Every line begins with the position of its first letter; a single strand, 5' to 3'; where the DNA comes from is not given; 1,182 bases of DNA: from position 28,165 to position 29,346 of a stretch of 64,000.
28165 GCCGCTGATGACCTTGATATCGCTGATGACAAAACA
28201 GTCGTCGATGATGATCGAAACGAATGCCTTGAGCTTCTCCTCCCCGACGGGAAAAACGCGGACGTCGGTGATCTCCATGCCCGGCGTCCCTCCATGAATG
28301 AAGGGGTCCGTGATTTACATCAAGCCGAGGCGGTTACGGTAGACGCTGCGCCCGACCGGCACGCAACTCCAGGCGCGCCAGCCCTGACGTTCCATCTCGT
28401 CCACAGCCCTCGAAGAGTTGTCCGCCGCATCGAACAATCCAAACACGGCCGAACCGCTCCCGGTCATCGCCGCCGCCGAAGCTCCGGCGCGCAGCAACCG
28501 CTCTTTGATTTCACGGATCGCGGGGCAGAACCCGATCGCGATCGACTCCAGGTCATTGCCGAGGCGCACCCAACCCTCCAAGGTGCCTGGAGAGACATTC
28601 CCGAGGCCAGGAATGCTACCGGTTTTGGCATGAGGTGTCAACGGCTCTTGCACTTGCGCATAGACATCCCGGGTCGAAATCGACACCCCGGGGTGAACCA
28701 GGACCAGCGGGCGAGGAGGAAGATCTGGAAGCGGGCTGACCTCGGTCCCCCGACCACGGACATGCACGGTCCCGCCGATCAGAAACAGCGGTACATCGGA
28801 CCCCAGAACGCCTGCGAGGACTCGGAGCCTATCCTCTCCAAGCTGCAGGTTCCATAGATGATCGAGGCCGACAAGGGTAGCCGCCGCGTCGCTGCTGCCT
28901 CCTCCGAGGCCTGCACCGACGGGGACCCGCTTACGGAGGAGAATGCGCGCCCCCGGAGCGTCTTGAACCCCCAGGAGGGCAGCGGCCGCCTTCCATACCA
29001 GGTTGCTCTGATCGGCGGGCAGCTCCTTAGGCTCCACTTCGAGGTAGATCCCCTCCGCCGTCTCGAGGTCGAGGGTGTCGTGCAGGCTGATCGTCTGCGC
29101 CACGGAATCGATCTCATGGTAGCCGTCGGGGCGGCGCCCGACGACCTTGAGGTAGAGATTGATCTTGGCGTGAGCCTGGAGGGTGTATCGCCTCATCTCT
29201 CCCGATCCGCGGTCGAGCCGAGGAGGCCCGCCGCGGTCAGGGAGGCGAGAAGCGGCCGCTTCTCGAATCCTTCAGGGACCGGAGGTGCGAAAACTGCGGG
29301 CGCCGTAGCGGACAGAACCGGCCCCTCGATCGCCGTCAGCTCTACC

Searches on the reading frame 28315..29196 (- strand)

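Call 25: search_protein_families(library=pfam, proteins=[window:28315-29196:-], max_evalue=0.001)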
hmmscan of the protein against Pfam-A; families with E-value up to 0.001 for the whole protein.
window:28315-29196:- (293 aa): 2 families
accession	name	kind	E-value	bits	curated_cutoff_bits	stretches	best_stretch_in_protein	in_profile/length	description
PF00288.32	GHMP_kinases_N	-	3.9e-15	56.3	22.3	1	65-142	1-87/87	GHMP kinases N terminal domain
PF08544.19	GHMP_kinases_C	-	1.8e-10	41.5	21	1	216-270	25-81/85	GHMP kinases C terminal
